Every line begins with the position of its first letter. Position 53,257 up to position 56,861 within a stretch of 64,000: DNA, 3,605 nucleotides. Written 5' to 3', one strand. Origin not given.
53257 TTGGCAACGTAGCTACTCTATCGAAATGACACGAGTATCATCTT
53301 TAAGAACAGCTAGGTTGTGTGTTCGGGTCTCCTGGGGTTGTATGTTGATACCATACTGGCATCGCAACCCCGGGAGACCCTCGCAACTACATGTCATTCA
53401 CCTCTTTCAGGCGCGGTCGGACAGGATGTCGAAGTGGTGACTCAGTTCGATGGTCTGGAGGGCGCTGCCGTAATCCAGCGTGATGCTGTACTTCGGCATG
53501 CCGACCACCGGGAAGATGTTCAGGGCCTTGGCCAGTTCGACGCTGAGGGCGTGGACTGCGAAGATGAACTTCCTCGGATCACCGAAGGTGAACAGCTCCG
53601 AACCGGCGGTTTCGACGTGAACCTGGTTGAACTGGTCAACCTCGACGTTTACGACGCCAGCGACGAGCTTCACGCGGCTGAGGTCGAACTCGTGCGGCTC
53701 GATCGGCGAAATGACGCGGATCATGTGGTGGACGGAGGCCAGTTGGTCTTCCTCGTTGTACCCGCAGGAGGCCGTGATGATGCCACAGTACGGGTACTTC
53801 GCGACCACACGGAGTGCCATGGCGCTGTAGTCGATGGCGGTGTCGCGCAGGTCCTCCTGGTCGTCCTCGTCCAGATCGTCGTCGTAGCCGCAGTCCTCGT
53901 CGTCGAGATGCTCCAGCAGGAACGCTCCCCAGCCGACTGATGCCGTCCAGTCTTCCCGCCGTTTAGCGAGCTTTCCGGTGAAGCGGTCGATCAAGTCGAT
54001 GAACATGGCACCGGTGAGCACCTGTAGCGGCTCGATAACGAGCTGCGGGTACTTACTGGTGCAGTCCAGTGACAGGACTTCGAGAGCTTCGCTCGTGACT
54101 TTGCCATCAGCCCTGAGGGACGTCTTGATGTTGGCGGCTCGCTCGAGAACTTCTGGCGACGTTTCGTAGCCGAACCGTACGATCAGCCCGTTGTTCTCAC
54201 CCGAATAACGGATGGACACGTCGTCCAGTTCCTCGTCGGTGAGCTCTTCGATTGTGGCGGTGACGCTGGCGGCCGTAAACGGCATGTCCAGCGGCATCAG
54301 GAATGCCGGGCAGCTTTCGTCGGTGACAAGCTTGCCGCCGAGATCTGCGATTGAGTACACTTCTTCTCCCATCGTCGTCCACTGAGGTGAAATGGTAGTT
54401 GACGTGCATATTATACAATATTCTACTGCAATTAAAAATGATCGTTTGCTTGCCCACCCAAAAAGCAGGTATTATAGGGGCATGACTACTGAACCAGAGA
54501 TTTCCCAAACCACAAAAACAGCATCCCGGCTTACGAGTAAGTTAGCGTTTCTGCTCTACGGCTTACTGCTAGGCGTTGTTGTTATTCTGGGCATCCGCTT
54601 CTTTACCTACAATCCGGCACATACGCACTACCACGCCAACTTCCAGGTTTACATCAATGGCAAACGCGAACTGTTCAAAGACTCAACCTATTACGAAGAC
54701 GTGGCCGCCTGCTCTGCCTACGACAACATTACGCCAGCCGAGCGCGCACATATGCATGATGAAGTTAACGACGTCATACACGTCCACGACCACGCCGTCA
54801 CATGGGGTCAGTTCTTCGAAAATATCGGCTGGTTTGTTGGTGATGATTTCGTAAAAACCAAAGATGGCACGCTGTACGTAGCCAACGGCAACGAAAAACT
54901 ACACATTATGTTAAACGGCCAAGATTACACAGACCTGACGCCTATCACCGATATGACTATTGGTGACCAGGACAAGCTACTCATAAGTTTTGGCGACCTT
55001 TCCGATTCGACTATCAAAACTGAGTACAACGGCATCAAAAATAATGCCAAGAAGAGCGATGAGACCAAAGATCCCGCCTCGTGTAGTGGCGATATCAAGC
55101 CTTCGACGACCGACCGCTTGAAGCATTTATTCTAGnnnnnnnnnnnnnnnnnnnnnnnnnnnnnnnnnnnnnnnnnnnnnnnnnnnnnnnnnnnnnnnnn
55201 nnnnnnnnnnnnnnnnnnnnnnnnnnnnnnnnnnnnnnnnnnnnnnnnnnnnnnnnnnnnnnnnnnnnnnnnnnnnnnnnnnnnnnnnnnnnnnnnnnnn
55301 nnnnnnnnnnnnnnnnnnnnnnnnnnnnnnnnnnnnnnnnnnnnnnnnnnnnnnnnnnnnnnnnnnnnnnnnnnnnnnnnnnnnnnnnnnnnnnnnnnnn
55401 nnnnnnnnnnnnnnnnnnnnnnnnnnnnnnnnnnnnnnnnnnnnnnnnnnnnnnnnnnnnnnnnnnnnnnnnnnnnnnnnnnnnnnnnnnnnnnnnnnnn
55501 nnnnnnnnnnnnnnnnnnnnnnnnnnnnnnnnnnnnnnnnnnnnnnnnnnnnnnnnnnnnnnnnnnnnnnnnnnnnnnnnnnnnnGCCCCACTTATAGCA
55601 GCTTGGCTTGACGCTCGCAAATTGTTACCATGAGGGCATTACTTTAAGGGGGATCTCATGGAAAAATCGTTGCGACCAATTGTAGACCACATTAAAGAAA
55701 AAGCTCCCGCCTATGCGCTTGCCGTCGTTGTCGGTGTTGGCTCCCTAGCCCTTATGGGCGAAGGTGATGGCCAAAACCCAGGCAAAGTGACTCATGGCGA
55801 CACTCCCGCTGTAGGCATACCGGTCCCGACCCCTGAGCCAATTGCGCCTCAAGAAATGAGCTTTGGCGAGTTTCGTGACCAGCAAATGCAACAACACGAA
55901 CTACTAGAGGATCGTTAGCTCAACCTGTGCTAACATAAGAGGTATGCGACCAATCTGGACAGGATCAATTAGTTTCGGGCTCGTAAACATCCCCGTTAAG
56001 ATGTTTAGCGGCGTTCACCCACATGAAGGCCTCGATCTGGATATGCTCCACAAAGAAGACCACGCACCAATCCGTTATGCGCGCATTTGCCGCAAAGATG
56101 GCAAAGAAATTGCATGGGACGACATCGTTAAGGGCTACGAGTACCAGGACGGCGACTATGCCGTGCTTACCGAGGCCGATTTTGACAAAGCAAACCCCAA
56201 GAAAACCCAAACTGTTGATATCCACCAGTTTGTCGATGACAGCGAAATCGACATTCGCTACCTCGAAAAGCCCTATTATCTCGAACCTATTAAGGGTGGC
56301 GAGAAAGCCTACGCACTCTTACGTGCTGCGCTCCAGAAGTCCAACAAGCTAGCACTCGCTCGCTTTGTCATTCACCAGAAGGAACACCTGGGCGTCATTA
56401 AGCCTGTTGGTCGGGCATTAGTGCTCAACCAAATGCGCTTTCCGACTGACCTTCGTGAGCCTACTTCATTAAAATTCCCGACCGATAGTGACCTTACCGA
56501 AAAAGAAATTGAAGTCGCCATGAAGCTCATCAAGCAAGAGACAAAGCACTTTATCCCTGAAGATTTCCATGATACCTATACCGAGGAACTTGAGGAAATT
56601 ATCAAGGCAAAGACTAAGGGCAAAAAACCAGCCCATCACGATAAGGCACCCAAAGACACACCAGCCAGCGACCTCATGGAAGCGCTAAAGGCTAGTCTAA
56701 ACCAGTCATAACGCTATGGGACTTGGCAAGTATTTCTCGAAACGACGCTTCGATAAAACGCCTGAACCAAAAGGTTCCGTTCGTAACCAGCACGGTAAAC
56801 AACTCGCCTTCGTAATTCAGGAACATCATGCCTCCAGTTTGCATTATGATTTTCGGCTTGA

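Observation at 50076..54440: Tandem array of four strongly diverged high-GC paralogs, each with its own conserved AT-rich promoter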

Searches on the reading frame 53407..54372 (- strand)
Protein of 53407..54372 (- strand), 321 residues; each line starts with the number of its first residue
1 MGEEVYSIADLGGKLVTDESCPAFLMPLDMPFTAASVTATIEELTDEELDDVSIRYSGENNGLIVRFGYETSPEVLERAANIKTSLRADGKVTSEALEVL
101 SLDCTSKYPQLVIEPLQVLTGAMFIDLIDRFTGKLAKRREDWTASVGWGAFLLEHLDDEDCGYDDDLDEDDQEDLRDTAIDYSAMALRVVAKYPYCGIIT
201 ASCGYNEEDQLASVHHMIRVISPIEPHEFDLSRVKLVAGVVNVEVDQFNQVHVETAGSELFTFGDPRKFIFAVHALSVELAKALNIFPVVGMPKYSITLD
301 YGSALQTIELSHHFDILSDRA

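Call 4: search_protein_families(library=pfam, proteins=[window:53407-54372:-], max_evalue=1)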
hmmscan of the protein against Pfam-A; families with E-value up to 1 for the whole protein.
window:53407-54372:- (321 aa): 0 families

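Call 6: search_protein_families(library=phrogs, proteins=[window:53407-54372:-], max_evalue=1)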
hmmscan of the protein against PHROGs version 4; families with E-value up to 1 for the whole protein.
window:53407-54372:- (321 aa): 2 families
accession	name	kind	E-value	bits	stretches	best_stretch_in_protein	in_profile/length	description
phrog_38740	-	unknown function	0.1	13.7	1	146-168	13-35/43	-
phrog_16948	-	unknown function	0.54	11.3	0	149-177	68-96/127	-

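Call 7: search_protein_families(library=ncbifam, proteins=[window:53407-54372:-], max_evalue=1)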
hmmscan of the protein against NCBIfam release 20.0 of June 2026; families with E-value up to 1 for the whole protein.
window:53407-54372:- (321 aa): 1 family
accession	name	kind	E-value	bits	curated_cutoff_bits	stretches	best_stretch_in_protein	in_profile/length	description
TIGR02486.1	RDH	subfamily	0.13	12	160.35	1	181-221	250-293/314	reductive dehalogenase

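Call 8: search_protein_families(library=padloc, proteins=[window:53407-54372:-], max_evalue=1)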
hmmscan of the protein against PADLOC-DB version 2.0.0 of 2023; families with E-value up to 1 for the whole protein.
window:53407-54372:- (321 aa): 0 families

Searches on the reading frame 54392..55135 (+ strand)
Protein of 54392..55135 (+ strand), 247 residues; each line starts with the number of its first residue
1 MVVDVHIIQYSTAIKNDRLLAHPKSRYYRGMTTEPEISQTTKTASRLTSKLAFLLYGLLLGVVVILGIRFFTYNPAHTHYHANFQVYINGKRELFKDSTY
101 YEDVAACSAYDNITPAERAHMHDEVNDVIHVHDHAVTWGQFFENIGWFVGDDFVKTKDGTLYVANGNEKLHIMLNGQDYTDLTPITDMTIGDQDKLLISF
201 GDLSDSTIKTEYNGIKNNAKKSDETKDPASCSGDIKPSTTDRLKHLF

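Call 16: search_protein_families(library=pfam, proteins=[window:54392-55135:+], max_evalue=0.001)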
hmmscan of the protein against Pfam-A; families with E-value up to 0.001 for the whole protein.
window:54392-55135:+ (247 aa): 0 families

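Call 77: search_protein_families(library=pfam, proteins=[window:54482-55135:+], max_evalue=0.01)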
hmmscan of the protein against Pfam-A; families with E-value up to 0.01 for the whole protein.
window:54482-55135:+ (217 aa): 0 families

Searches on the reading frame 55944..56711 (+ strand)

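Call 16: search_protein_families(library=pfam, proteins=[window:55944-56711:+], max_evalue=0.001)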
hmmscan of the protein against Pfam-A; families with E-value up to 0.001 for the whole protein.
window:55944-56711:+ (255 aa): 1 family
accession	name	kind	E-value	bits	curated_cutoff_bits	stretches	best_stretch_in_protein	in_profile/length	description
PF02735.22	Ku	-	3.3e-49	167.8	25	1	10-190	1-189/190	Ku70/Ku80 beta-barrel domain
